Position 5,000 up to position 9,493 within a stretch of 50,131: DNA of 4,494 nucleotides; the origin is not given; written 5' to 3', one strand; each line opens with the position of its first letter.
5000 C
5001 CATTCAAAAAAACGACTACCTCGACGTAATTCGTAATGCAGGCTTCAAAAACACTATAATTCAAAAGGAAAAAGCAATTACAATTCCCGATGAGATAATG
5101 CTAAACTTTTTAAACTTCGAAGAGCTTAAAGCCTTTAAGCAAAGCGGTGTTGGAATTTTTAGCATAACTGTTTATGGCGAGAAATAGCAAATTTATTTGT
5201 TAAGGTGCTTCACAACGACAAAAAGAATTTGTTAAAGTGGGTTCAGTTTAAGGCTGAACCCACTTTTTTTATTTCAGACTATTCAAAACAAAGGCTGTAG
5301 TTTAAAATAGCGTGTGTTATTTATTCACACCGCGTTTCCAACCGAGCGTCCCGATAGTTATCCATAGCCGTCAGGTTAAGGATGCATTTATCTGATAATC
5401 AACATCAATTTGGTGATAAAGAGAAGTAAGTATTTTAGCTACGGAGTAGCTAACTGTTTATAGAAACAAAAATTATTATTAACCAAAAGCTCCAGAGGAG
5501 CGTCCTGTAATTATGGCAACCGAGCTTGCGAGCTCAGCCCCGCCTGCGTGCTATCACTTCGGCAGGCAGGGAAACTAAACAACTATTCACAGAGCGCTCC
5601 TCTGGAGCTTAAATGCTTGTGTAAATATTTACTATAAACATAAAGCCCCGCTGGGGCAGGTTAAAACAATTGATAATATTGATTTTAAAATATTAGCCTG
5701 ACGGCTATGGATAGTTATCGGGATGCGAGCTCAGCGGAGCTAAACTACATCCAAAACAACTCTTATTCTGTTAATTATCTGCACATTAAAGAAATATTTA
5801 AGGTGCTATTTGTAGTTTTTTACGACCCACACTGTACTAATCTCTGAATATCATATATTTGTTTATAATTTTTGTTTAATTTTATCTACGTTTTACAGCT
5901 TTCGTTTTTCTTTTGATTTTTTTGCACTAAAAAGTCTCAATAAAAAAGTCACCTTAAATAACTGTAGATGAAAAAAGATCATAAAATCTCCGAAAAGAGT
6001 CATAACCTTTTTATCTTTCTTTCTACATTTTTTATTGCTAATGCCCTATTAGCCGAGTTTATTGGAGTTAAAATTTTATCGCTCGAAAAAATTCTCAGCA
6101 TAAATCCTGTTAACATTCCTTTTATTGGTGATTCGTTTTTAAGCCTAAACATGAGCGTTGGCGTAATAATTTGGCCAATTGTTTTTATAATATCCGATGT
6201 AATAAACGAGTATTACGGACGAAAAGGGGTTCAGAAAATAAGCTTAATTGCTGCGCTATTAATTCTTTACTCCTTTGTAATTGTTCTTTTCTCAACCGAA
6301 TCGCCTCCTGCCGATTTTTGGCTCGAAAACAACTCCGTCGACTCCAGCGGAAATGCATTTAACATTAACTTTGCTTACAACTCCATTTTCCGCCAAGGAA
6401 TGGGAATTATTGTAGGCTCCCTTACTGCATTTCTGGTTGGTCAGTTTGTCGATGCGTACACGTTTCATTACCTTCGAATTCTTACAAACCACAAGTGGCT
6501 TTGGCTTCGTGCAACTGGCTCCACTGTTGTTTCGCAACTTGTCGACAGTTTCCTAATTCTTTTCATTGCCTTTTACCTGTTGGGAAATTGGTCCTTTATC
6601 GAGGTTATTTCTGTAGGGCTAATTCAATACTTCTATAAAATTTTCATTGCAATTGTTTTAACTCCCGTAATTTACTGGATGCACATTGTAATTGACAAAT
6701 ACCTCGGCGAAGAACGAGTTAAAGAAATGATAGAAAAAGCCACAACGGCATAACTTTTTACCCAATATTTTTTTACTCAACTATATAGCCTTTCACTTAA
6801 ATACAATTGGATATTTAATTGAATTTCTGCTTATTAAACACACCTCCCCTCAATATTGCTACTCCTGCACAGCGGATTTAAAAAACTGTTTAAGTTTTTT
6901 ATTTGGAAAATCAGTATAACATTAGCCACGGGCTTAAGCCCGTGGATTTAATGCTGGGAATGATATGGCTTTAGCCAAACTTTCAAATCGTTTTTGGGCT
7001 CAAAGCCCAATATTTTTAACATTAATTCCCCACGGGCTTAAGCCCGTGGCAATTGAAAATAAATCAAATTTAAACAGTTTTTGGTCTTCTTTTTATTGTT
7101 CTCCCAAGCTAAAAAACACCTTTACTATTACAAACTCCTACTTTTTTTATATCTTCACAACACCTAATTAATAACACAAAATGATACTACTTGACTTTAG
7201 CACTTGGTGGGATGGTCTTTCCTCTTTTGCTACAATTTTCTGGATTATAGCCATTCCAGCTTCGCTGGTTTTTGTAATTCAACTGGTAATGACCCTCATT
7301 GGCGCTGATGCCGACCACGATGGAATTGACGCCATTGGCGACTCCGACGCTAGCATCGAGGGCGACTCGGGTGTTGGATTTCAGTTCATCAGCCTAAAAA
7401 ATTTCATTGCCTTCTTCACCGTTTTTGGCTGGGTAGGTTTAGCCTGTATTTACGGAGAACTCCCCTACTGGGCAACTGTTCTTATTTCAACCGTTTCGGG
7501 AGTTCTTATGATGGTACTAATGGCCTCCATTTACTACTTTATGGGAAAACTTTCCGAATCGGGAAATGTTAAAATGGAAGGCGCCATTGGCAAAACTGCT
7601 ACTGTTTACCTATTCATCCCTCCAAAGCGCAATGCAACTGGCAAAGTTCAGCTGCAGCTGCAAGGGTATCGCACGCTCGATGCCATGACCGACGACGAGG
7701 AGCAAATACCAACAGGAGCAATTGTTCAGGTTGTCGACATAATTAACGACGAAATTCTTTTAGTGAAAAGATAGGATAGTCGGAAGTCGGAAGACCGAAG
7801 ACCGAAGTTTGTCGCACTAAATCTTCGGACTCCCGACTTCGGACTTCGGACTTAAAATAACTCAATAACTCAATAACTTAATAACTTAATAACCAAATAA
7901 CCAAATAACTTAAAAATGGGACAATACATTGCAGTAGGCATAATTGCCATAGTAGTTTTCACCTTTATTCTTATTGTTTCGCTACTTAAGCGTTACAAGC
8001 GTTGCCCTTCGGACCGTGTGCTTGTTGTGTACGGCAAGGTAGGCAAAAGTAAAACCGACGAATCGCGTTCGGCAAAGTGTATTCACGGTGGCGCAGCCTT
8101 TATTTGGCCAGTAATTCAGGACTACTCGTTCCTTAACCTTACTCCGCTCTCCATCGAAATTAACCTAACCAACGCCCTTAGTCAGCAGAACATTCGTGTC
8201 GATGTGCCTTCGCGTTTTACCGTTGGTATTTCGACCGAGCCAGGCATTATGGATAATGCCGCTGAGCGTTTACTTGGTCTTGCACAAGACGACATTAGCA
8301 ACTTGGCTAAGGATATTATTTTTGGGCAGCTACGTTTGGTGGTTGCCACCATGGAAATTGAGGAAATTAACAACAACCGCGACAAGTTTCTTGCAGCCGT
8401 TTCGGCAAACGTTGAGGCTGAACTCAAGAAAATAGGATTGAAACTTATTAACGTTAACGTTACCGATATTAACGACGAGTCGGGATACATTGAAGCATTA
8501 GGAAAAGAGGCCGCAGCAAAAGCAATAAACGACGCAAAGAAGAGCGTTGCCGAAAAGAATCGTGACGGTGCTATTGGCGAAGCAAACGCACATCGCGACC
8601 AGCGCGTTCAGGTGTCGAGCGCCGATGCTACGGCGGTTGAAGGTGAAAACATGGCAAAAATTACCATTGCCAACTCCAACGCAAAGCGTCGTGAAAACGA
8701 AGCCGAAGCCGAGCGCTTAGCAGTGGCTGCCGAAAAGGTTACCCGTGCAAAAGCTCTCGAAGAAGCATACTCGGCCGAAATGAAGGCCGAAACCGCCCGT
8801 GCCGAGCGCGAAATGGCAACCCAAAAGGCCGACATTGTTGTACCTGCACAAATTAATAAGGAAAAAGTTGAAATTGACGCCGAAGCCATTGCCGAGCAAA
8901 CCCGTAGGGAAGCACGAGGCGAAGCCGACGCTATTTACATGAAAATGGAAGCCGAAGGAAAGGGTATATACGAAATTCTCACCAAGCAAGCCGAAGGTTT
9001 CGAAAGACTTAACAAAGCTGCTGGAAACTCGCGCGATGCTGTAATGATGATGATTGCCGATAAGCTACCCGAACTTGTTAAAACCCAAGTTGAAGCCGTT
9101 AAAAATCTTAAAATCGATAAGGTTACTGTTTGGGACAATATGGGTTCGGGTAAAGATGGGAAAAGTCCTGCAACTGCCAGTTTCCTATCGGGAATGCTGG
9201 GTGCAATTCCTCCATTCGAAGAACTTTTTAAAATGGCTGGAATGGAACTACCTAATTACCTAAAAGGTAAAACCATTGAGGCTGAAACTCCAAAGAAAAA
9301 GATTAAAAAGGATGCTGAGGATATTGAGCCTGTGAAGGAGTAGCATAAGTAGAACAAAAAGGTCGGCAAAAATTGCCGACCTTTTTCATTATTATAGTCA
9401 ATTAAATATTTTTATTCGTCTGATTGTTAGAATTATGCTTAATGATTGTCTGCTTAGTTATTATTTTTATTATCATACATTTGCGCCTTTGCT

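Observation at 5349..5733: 359-bp MITE with 14-bp TIRs and an 8-bp direct target duplication, inserted in the centre of a palindromic repeat unit; nested inner palindromic element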

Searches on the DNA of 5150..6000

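Call 40: search_rna_families(source=window, start=5150, end=6000, threshold=evalue, max_evalue=5)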
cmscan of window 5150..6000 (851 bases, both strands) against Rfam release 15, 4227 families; matches with E-value up to 5: 8.
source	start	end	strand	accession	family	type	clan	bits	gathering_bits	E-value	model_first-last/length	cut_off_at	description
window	5485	5612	-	RF00695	MIR398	Gene; miRNA;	-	27.5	55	0.00077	1-109/109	no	MIR398 microRNA precursor family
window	5207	5276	+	RF02366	Yfr19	Gene; sRNA;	-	22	70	1.3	1-82/82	no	Cyanobacterial functional RNA 19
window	5179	5277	+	RF00558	L20_leader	Cis-reg; leader;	-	21.8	58.7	0.11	1-127/127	no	Ribosomal protein L20 leader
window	5193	5267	+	RF02728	HrrF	Gene; sRNA;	-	20.5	77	0.56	1-116/116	no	Haemophilus regulatory RNA responsive to iron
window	5226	5274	+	RF00768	MIR405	Gene; miRNA;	-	20.5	102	1.1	1-83/83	no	MIR405 microRNA precursor family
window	5399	5500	-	RF01656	ceN72-3_ceN74-2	Gene; sRNA;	-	17.8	38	0.91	1-130/130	no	Nematode sRNA ceN72-3_ceN74-2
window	5234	5266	-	RF00994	mir-1255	Gene; miRNA;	-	17.3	63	1.6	19-48/67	no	mir-1255 microRNA precursor family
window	5234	5266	+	RF00994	mir-1255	Gene; miRNA;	-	15.9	63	4.2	19-48/67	no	mir-1255 microRNA precursor family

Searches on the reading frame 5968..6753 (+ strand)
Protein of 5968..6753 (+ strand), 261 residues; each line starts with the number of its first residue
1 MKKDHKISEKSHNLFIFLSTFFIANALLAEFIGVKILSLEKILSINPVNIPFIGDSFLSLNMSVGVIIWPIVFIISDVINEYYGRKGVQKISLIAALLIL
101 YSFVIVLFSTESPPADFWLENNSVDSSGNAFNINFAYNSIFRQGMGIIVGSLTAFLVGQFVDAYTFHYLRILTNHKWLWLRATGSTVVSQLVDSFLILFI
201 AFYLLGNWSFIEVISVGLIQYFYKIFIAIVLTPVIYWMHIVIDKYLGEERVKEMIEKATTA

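Call 13: find_encoding_contigs(protein=window:5968-6753:+, flank=3000, max_places=10)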
Protein window:5968-6753:+ (261 aa): 9 contigs read that carry it; 7 places shown.
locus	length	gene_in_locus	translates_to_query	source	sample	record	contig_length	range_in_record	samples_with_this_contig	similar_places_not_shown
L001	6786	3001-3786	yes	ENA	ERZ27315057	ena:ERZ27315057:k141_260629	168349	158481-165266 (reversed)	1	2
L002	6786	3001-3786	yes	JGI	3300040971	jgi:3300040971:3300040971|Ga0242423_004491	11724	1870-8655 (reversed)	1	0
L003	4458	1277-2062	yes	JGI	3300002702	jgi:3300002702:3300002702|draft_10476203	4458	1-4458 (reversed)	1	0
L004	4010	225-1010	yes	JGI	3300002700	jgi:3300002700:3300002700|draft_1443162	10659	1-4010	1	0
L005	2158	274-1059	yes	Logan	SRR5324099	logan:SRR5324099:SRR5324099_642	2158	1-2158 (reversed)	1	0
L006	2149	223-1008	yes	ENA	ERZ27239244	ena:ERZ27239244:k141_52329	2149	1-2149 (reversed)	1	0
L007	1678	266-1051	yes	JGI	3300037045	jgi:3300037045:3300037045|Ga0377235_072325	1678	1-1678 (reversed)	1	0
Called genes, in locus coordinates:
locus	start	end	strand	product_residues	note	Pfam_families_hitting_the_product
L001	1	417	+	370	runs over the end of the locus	PF03783:CsgG (faint)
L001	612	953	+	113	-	PF01022:HTH_5, PF12802:MarR_2 (weak), PF12840:HTH_20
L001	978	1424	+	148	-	PF01451:LMWPc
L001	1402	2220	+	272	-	PF01135:PCMT, PF13489:Methyltransf_23, PF01209:Ubie_methyltran, PF01728:FtsJ (weak), PF08241:Methyltransf_11, PF08242:Methyltransf_12, PF13649:Methyltransf_25, PF13847:Methyltransf_31, +1 more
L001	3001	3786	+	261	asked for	PF02592:Vut_1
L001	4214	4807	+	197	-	-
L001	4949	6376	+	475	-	PF01145:Band_7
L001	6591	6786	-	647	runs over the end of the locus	PF05569:Peptidase_M56, PF03544:TonB_C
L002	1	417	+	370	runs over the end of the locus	PF03783:CsgG (faint)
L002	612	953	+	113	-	PF01022:HTH_5, PF12802:MarR_2 (weak), PF12840:HTH_20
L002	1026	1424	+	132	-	PF01451:LMWPc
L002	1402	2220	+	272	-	PF01135:PCMT, PF13489:Methyltransf_23, PF01209:Ubie_methyltran, PF01728:FtsJ (weak), PF08241:Methyltransf_11, PF08242:Methyltransf_12, PF13649:Methyltransf_25, PF13847:Methyltransf_31, +1 more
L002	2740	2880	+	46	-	-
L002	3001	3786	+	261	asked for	PF02592:Vut_1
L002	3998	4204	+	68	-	-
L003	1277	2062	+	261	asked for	PF02592:Vut_1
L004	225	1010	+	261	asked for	PF02592:Vut_1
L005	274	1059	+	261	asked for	PF02592:Vut_1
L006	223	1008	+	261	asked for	PF02592:Vut_1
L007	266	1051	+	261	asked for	PF02592:Vut_1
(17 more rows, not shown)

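Call 14: search_protein_families(library=pfam, proteins=[window:5968-6753:+])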
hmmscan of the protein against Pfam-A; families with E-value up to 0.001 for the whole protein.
window:5968-6753:+ (261 aa): 1 family
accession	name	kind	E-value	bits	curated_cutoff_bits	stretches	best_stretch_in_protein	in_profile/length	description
PF02592.20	Vut_1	-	2.3e-44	151.9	27.2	1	64-238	2-152/152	Putative vitamin uptake transporter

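Call 17: find_homologous_proteins(query=window:5968-6753:+)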
Query window:5968-6753:+ (261 aa): 6962 proteins with E <= 0.001 among 8000 candidates; the best 120 are listed.
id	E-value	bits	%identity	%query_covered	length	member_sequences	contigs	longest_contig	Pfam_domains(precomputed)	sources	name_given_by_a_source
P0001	2.1e-158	544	97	100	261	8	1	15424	PF02592.21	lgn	-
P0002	4.0e-140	484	85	100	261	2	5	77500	PF02592.21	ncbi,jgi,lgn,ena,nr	ncbi:MAG: hypothetical protein A2041_00920 [Bacteroidetes bacterium GWA2_31_9b]|nr:MAG: hypothetical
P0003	7.3e-139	480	84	100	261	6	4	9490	PF02592.21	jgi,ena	-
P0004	5.9e-138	477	81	100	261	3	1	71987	PF02592.21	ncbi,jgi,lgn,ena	-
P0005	6.8e-138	476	84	100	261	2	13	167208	PF02592.21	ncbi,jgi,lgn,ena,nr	ncbi:MAG: hypothetical protein A2X13_08675 [Bacteroidetes bacterium GWC2_33_15]|nr:MAG: hypothetical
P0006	2.5e-136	471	83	100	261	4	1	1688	PF02592.21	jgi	jgi:queuosine precursor transporter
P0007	1.3e-135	469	82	100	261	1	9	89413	PF02592.21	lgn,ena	-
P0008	1.7e-135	469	83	100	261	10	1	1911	PF02592.21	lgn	-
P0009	2.1e-134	465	82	100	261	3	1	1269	PF02592.21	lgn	-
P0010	4.5e-134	464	81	100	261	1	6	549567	PF02592.21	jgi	jgi:queuosine precursor transporter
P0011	2.6e-133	461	80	100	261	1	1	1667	PF02592.21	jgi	jgi:queuosine precursor transporter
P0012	6.0e-130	450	78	99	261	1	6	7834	PF02592.21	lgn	-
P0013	1.7e-125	436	74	99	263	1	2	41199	PF02592.21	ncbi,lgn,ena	-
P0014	4.6e-124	431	75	99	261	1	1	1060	PF02592.21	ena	-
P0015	9.4e-121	420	98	77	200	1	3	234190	PF02592.21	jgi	jgi:hypothetical protein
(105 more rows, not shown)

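Call 18: find_encoding_contigs(protein=P0001, flank=3000, max_places=4)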
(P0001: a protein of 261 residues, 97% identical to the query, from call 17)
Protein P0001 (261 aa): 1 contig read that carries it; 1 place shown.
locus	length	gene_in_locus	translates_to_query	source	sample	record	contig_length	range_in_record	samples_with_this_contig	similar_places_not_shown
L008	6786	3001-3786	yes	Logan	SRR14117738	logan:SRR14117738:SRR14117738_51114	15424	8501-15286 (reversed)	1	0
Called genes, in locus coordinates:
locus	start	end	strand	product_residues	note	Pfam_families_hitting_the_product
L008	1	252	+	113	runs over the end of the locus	PF01022:HTH_5, PF12802:MarR_2 (weak), PF12840:HTH_20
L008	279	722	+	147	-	PF01451:LMWPc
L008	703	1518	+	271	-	PF01135:PCMT, PF13489:Methyltransf_23, PF01209:Ubie_methyltran, PF01728:FtsJ (weak), PF13847:Methyltransf_31, PF08241:Methyltransf_11, PF08242:Methyltransf_12, PF13649:Methyltransf_25, +2 more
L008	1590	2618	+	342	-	PF13593:SBF_like (weak), PF01758:SBF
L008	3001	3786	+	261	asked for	PF02592:Vut_1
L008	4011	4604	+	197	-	-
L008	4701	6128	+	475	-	PF01145:Band_7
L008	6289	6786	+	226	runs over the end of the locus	PF03544:TonB_C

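Call 19: find_encoding_contigs(protein=P0015, flank=3000, max_places=4)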
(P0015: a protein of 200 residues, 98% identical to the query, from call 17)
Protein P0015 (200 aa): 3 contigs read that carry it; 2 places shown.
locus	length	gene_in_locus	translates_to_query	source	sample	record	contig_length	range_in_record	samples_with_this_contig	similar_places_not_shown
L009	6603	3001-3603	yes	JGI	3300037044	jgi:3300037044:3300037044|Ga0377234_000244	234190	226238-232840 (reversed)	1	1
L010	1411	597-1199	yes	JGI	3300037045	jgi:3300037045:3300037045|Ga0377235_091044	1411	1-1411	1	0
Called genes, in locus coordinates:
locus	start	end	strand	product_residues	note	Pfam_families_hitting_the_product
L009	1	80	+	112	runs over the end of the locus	PF01022:HTH_5, PF12802:MarR_2, PF12840:HTH_20, PF13412:HTH_24 (faint)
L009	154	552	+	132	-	PF01451:LMWPc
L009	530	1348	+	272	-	PF01135:PCMT, PF13489:Methyltransf_23, PF01209:Ubie_methyltran, PF01728:FtsJ (weak), PF08241:Methyltransf_11, PF08242:Methyltransf_12, PF13649:Methyltransf_25, PF13847:Methyltransf_31, +2 more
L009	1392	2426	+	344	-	PF01758:SBF, PF13593:SBF_like (weak)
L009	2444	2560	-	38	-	-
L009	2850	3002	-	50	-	-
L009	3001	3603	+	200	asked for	PF02592:Vut_1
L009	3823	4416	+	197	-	-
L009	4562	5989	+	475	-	PF01145:Band_7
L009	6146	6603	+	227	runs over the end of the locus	PF03544:TonB_C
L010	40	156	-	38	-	-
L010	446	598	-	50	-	-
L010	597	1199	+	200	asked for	PF02592:Vut_1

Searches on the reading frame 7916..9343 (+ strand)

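Call 14: search_protein_families(library=pfam, proteins=[window:7916-9343:+])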
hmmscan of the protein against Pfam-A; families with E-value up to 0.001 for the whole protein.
window:7916-9343:+ (475 aa): 1 family
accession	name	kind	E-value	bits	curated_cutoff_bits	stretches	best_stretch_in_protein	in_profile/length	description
PF01145.31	Band_7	-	8.7e-28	98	23.6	1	31-215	4-175/176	SPFH domain / Band 7 family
